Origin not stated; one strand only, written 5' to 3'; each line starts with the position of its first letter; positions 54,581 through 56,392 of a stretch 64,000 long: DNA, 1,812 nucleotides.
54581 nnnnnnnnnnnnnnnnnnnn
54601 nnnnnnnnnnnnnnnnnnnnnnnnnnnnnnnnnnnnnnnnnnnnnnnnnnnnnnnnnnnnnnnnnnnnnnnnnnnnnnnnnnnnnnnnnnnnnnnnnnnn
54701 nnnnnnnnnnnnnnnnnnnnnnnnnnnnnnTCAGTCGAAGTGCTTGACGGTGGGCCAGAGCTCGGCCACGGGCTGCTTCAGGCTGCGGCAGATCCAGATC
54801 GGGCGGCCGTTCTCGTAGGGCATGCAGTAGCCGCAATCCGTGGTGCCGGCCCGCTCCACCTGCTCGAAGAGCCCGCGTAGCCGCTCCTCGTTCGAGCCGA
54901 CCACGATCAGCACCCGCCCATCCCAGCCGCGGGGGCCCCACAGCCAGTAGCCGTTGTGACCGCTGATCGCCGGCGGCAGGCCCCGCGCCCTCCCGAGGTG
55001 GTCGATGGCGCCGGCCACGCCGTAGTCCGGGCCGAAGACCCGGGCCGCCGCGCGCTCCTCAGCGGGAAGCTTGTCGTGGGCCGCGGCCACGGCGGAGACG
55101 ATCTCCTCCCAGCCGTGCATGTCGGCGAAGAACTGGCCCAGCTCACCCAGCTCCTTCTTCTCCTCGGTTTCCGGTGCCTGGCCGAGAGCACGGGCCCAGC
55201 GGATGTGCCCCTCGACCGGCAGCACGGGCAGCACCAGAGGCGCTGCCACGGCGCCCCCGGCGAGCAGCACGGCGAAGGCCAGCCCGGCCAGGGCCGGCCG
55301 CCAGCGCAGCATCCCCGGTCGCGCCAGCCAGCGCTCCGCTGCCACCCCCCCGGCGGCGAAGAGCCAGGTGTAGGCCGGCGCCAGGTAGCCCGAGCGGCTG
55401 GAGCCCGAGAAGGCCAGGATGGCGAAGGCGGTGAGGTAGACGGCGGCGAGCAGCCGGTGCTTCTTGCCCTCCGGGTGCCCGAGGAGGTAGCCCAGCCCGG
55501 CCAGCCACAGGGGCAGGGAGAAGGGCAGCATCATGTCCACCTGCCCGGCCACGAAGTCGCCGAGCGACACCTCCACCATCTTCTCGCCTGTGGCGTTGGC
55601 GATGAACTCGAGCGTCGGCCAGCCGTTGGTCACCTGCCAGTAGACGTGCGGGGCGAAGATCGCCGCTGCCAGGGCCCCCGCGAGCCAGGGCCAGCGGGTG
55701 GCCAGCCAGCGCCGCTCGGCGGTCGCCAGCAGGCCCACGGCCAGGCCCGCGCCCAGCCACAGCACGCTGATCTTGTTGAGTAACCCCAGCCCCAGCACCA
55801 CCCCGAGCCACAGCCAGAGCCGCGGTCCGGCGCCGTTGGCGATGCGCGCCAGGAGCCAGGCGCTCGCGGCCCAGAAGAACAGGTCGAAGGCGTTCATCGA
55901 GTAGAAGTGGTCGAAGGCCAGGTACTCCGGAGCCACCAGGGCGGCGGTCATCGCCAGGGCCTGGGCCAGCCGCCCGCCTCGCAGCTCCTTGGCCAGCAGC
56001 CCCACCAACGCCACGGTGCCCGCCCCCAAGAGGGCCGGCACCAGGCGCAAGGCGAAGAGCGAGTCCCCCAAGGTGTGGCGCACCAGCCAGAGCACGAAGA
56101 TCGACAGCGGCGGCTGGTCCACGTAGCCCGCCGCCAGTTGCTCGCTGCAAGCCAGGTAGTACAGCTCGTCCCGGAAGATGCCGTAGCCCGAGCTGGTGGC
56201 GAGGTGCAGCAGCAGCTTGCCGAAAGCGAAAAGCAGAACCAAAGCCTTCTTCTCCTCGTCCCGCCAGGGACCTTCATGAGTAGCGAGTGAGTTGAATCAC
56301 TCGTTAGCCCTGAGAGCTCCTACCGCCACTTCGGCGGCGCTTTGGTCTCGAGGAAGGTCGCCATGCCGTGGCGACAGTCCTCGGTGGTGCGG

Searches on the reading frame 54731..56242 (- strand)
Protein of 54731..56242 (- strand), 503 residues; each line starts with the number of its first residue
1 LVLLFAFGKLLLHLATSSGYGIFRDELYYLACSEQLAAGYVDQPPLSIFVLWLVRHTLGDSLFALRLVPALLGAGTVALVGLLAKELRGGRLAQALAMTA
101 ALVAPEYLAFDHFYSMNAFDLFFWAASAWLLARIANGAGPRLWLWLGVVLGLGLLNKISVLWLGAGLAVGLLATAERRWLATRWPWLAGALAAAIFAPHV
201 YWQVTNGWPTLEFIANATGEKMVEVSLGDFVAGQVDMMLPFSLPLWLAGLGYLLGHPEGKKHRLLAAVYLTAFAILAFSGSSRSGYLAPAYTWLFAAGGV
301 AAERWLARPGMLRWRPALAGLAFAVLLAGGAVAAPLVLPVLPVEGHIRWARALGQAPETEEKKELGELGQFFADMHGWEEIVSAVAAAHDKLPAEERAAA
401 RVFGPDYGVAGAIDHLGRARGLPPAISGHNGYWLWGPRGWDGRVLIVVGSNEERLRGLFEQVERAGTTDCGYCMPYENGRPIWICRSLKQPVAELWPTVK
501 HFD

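Call 59: search_protein_families(library=pfam, proteins=[window:54731-56242:-], max_evalue=0.00001)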
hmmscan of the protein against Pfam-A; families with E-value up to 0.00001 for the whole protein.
window:54731-56242:- (503 aa): 2 families
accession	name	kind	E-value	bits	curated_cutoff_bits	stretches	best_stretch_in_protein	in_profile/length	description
PF13231.12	PMT_2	-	1.5e-23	84.2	26.1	1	42-202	1-160/160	Dolichyl-phosphate-mannose-protein mannosyltransferase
PF02366.24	PMT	-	1.9e-06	28.1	22.7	1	60-175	80-204/245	Dolichyl-phosphate-mannose-protein mannosyltransferase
